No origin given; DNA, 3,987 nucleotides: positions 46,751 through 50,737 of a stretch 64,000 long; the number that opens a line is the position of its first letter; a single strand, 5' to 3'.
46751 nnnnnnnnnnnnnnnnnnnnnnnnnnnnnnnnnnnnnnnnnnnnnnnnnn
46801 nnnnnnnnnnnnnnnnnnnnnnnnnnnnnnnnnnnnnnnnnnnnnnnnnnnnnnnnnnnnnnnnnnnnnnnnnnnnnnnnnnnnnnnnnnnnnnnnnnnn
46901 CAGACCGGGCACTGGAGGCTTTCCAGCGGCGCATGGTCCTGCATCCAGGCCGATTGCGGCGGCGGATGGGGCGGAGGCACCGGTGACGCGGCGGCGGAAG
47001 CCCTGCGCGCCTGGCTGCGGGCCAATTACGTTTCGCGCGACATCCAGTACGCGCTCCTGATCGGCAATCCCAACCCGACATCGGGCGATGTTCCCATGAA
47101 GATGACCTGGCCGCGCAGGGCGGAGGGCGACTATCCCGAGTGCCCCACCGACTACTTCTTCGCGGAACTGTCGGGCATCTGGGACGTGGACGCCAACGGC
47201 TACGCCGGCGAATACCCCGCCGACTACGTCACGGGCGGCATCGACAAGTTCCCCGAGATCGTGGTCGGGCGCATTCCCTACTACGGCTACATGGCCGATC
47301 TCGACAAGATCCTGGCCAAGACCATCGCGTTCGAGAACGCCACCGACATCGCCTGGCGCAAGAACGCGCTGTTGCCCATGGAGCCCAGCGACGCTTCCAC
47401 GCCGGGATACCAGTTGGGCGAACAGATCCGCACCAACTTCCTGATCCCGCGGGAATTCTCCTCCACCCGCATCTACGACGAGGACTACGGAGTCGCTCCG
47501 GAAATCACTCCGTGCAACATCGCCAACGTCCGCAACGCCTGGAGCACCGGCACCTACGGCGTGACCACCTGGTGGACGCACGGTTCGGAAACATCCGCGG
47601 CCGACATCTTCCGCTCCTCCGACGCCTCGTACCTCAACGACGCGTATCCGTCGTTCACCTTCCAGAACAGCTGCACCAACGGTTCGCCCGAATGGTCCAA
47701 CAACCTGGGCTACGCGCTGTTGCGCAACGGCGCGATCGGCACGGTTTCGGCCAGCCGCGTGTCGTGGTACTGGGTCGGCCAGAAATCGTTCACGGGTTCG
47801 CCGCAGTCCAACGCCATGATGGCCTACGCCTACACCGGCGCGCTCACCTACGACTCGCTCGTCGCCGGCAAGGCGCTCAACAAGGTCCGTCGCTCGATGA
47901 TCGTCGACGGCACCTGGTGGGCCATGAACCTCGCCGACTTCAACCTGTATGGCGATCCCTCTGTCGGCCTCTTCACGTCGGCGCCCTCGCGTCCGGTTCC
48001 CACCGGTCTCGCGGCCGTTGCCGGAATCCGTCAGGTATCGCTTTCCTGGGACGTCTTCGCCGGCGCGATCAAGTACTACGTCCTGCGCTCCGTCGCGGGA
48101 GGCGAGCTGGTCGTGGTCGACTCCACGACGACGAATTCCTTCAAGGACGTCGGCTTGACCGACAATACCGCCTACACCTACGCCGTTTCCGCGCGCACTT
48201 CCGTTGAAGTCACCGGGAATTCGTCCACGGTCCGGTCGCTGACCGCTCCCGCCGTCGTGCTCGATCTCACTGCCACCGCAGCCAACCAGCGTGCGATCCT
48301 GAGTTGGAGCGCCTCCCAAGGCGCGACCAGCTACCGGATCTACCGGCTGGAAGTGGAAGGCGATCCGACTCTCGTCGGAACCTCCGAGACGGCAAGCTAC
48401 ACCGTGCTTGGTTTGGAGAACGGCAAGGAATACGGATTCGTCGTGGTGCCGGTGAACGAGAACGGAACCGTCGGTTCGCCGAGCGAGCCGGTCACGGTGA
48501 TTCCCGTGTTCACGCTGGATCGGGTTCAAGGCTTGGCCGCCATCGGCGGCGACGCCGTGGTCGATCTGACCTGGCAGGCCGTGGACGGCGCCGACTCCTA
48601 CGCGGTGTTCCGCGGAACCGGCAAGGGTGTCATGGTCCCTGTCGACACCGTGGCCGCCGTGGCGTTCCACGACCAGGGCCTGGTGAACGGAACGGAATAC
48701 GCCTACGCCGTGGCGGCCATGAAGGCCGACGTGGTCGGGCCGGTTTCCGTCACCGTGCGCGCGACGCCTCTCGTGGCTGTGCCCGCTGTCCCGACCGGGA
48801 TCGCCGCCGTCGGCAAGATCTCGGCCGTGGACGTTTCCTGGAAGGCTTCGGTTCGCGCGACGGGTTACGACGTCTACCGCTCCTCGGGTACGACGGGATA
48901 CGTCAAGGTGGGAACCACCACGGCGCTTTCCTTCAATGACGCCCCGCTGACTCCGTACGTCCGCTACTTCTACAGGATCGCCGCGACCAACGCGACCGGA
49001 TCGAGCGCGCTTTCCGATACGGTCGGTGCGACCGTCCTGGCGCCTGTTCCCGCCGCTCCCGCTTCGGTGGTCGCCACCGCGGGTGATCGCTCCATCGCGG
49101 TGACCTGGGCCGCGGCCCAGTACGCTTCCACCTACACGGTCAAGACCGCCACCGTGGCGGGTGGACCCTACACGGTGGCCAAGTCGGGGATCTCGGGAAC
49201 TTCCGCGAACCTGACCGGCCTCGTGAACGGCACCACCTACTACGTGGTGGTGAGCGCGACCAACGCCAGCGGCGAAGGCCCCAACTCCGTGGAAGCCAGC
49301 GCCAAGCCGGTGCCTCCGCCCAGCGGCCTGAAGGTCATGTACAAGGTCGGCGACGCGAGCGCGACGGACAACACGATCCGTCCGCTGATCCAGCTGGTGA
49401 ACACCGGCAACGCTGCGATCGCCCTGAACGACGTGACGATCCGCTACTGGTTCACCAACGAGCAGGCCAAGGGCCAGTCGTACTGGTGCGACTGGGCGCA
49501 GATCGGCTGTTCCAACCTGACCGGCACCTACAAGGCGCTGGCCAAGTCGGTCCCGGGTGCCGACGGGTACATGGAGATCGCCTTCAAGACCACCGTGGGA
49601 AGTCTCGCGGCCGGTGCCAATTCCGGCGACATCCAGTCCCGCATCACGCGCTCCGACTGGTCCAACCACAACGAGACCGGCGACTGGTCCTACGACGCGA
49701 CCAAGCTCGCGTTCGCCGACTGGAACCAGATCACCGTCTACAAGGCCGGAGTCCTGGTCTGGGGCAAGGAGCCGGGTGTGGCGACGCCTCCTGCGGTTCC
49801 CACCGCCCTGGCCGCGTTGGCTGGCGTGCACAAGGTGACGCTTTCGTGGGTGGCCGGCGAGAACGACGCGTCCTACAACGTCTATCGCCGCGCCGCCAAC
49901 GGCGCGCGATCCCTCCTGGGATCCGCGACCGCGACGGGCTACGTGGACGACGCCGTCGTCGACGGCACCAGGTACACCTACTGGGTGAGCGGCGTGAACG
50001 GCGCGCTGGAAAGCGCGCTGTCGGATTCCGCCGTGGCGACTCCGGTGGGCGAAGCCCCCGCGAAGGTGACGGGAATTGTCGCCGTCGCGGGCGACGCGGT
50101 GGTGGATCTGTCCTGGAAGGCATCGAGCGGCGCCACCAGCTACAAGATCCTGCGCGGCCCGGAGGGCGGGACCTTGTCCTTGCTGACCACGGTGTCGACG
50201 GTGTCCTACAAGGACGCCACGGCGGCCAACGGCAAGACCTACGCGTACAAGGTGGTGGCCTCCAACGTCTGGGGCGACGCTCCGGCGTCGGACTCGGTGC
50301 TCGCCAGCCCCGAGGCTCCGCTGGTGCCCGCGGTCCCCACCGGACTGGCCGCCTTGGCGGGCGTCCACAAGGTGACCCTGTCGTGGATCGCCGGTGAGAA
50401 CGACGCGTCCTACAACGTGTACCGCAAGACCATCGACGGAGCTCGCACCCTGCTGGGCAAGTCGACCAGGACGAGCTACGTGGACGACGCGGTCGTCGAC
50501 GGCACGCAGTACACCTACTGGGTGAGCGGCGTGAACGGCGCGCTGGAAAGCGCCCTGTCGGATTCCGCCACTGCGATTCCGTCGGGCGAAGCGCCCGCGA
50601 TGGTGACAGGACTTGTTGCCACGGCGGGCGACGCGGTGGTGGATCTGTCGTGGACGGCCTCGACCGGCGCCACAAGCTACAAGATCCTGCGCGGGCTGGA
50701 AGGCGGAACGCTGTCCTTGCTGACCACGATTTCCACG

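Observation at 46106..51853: Gingipain-like C25 cysteine peptidase fused to eleven FN3 modules and two cellulose-type CBM3 modules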

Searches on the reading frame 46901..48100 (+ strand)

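Call 7: search_protein_families(library=pfam, proteins=[window:46901-48100:+], max_evalue=10)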
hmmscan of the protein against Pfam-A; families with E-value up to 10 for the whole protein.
window:46901-48100:+ (400 aa): 1 family
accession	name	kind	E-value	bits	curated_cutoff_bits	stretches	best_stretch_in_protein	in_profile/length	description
PF01364.23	Peptidase_C25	-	1.7e-31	110.2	23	1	27-355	41-372/374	Peptidase family C25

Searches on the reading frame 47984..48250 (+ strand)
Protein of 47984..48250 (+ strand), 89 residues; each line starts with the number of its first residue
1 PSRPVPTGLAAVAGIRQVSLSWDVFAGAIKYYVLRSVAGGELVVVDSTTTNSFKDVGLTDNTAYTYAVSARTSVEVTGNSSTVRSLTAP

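Call 31: search_protein_families(library=pfam, proteins=[window:47984-48250:+], max_evalue=0.01)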
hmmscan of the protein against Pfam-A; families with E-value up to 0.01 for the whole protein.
window:47984-48250:+ (89 aa): 1 family
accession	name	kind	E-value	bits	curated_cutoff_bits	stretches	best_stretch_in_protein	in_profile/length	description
PF00041.27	fn3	-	0.00058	20.5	25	1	15-76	13-74/84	Fibronectin type III domain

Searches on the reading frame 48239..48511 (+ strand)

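Call 31: search_protein_families(library=pfam, proteins=[window:48239-48511:+], max_evalue=0.01)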
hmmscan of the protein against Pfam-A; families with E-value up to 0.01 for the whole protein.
window:48239-48511:+ (91 aa): 3 families
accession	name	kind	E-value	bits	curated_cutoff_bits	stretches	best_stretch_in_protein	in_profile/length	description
PF00041.27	fn3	-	1.7e-09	38.2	25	1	9-87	5-83/84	Fibronectin type III domain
PF21910.2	GH85_C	-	1.4e-06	29.1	27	1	11-81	11-86/95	GH85 endohexosaminidases, C-terminal domain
PF23197.1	IG_AIR9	-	0.0053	17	27.5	1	27-82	28-83/87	AIR9 A9 domain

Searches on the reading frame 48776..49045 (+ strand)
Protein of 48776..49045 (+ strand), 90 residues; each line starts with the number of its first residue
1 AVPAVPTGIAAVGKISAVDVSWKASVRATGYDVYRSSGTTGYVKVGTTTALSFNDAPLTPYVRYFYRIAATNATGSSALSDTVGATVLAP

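Call 31: search_protein_families(library=pfam, proteins=[window:48776-49045:+], max_evalue=0.01)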
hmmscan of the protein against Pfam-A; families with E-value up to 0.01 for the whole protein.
window:48776-49045:+ (90 aa): 1 family
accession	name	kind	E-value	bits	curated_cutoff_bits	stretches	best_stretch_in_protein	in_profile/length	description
PF00041.27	fn3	-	0.00012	22.6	25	1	16-82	14-80/84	Fibronectin type III domain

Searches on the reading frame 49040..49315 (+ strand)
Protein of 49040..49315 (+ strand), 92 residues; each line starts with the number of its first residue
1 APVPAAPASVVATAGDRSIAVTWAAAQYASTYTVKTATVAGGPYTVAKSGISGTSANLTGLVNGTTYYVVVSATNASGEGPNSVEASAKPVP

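Call 31: search_protein_families(library=pfam, proteins=[window:49040-49315:+], max_evalue=0.01)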
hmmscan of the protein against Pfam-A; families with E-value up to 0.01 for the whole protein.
window:49040-49315:+ (92 aa): 2 families
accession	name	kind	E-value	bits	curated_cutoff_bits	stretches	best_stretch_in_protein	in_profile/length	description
PF00041.27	fn3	-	5.6e-09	36.5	25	1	6-87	2-82/84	Fibronectin type III domain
PF16656.11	Pur_ac_phosph_N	-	0.00072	20.5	30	1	16-76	12-83/93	Purple acid Phosphatase, N-terminal domain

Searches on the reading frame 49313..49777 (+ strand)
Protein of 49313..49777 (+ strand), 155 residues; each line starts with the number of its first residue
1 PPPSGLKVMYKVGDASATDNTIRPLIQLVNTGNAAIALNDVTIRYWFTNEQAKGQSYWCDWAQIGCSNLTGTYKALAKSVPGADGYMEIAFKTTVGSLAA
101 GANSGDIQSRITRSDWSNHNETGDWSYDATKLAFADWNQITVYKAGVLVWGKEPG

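Call 14: search_solved_structures(query=window:49313-49777:+, max_evalue=0.001, show_alignments=4)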
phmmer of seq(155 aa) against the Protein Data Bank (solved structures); distinct sequences matched with E-value up to 0.001: 19.
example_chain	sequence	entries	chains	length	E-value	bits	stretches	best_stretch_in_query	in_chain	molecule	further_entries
6d5b_A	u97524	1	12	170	1.9e-41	144.8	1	5-154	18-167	glycoside hydrolase WP_045175321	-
2l8a_A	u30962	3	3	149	3.1e-39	137.7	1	5-154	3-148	Endoglucanase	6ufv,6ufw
3zqw_A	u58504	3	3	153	2.6e-38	134.6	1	6-154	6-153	CELLULOSOMAL SCAFFOLDIN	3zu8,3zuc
4jo5_A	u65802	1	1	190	4.2e-32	114.5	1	3-155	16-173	Cellulosome anchoring protein cohesin region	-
1nbc_A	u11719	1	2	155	5.7e-31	110.8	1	6-154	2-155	CELLULOSOMAL SCAFFOLDING PROTEIN A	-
6xx1_C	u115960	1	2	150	1.3e-30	109.6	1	7-154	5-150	Cellulose binding domain-containing protein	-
6xx1_A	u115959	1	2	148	1.7e-30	109.2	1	7-154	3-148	Cellulose binding domain-containing protein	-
6sl4_A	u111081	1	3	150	4.5e-29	104.6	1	7-154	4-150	Type 3a cellulose-binding domain protein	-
4b97_A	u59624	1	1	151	5.4e-29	104.4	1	15-154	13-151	CELLULOSE BINDING DOMAIN-CONTAINING PROTEIN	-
4b9f_A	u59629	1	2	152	2.1e-28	102.4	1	6-151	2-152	CELLULOSOMAL-SCAFFOLDING PROTEIN A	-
1g43_A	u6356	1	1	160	2e-27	99.3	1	7-154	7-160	SCAFFOLDING PROTEIN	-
2wnx_A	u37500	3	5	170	5.5e-27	97.8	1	5-153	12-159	GLYCOSIDE HYDROLASE, FAMILY 9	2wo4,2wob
3zqx_A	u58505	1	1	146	2.1e-25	92.7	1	6-155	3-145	CELLULOSE 1,4-BETA-CELLOBIOSIDASE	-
4b9p_A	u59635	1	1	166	5.8e-25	91.3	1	20-154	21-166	TYPE 3A CELLULOSE-BINDING DOMAIN PROTEIN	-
4c8x_A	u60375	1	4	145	1e-23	87.2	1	6-155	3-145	CELLULOSE 1,4-BETA-CELLOBIOSIDASE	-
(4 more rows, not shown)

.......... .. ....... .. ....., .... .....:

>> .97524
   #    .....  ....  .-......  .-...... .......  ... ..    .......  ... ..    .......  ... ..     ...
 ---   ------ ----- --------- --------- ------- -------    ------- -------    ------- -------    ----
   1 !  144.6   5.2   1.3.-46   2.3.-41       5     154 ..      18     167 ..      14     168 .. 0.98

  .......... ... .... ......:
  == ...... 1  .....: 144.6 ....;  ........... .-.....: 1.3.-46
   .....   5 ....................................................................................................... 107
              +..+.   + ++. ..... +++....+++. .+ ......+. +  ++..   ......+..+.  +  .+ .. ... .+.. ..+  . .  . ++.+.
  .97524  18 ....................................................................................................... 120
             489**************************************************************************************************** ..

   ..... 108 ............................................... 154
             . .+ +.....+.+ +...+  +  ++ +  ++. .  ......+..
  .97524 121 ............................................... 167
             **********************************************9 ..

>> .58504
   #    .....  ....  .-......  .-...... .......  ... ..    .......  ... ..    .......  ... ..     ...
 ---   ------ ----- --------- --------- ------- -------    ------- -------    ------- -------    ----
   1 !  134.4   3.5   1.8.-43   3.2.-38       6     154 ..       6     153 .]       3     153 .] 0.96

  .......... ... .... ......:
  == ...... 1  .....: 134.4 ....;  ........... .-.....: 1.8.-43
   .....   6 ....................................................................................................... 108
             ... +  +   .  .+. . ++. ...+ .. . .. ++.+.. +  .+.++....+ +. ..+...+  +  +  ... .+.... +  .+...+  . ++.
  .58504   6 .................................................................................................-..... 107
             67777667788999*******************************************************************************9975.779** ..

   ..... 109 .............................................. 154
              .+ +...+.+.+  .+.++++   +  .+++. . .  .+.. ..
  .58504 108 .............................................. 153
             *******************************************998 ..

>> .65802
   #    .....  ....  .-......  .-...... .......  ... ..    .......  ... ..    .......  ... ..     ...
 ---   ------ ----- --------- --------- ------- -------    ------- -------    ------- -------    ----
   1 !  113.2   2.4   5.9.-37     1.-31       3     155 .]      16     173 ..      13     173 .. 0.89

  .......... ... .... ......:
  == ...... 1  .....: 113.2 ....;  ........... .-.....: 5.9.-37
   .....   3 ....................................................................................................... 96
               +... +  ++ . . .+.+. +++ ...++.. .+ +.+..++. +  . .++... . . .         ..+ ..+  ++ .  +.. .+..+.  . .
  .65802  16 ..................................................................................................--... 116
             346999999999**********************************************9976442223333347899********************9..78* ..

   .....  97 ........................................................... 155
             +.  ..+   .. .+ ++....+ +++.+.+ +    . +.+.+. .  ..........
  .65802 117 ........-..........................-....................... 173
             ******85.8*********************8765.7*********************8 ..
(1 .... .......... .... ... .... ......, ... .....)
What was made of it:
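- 49319..49774 (+): CBM3 module 1 (aa 1072-1223). PDB hits 6d5b (E=1.9e-41), 2l8a, 3zqw, 4jo5 and 1nbc (call 14).
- On CBM3 (carbohydrate-binding module family 3, a/b type): Read from the alignment to 4jo5 (CipA) in call 14: Asp, Arg and Trp are kept, His57 is Trp (as in 3zqw), and the Tyr67 loop is deleted (as in the 3zqw, 6d5b and 2l8a alignments).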

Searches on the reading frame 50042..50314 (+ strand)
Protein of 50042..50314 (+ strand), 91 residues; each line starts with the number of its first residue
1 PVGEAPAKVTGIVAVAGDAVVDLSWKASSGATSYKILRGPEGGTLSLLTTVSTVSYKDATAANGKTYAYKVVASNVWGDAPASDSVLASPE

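Call 31: search_protein_families(library=pfam, proteins=[window:50042-50314:+], max_evalue=0.01)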
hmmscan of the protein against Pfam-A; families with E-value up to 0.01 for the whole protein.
window:50042-50314:+ (91 aa): 0 families

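Call 34: search_solved_structures(query=A2, max_evalue=0.001)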
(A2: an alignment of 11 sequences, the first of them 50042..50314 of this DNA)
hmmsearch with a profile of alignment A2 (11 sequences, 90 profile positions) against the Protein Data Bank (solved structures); distinct sequences matched with E-value up to 0.001: 106 (the best 60 are shown).
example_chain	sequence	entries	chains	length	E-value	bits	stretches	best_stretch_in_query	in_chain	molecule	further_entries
8q6t_I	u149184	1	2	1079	9.8e-33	115.4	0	18-85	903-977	Titin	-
8g4l_bm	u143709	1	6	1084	5.3e-31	109.8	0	17-86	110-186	Titin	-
6tpw_A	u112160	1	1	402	4.6e-21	77.9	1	9-87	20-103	Receptor-type tyrosine-protein phosphatase F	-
4pbx_A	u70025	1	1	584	5.3e-18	68.2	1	16-86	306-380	Receptor-type tyrosine-protein phosphatase S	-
4yh7_A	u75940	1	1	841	5.4e-18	68.1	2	14-88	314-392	Receptor-type tyrosine-protein phosphatase delta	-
3mpc_A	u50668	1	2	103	3.5e-16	62.3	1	3-84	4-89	Fn3-like protein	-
1fnf_A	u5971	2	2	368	7.6e-15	58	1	3-83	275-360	FIBRONECTIN | Isoform 1 of Fibronectin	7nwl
5g56_A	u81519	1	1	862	1.7e-14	56.9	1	3-84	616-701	CARBOHYDRATE BINDING FAMILY 6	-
1tdq_A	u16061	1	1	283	5.1e-12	49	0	5-81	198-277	Tenascin-R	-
4yfe_A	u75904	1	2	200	1.4e-11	47.6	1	15-88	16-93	Receptor-type tyrosine-protein phosphatase delta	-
6tpv_A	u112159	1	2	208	3.4e-11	46.3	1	8-87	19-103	Receptor-type tyrosine-protein phosphatase F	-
4u3h_A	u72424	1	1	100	5e-11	45.8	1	17-83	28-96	FN3con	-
3lpw_A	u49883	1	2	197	7.5e-11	45.2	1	17-86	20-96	A77-A78 domain from Titin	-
4yfg_B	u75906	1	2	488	1.9e-10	44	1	14-88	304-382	Receptor-type tyrosine-protein phosphatase delta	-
5e53_A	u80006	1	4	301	3.1e-10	43.2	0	6-85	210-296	Contactin-1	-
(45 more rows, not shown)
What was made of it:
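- On FN3 (fibronectin type III) repeats: The profile of the 11 repeats hits FN3 structures down to E=1e-32 (call 34).
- Checked: The profile of the eleven hits titin, fibronectin, RPTP, CbhA-Fn3 and ChiA1-Fn3 structures, down to E=1e-32 (call 34).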

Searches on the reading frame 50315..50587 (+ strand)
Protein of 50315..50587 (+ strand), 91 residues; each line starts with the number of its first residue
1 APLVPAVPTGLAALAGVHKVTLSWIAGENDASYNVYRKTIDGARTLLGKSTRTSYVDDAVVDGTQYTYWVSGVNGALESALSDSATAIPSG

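Call 31: search_protein_families(library=pfam, proteins=[window:50315-50587:+], max_evalue=0.01)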
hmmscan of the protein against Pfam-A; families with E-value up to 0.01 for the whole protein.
window:50315-50587:+ (91 aa): 2 families
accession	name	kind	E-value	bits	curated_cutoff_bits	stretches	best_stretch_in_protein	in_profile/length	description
PF21910.2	GH85_C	-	0.00023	21.9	27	1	19-55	18-54/95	GH85 endohexosaminidases, C-terminal domain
PF00041.27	fn3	-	0.0018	18.9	25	1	17-85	13-81/84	Fibronectin type III domain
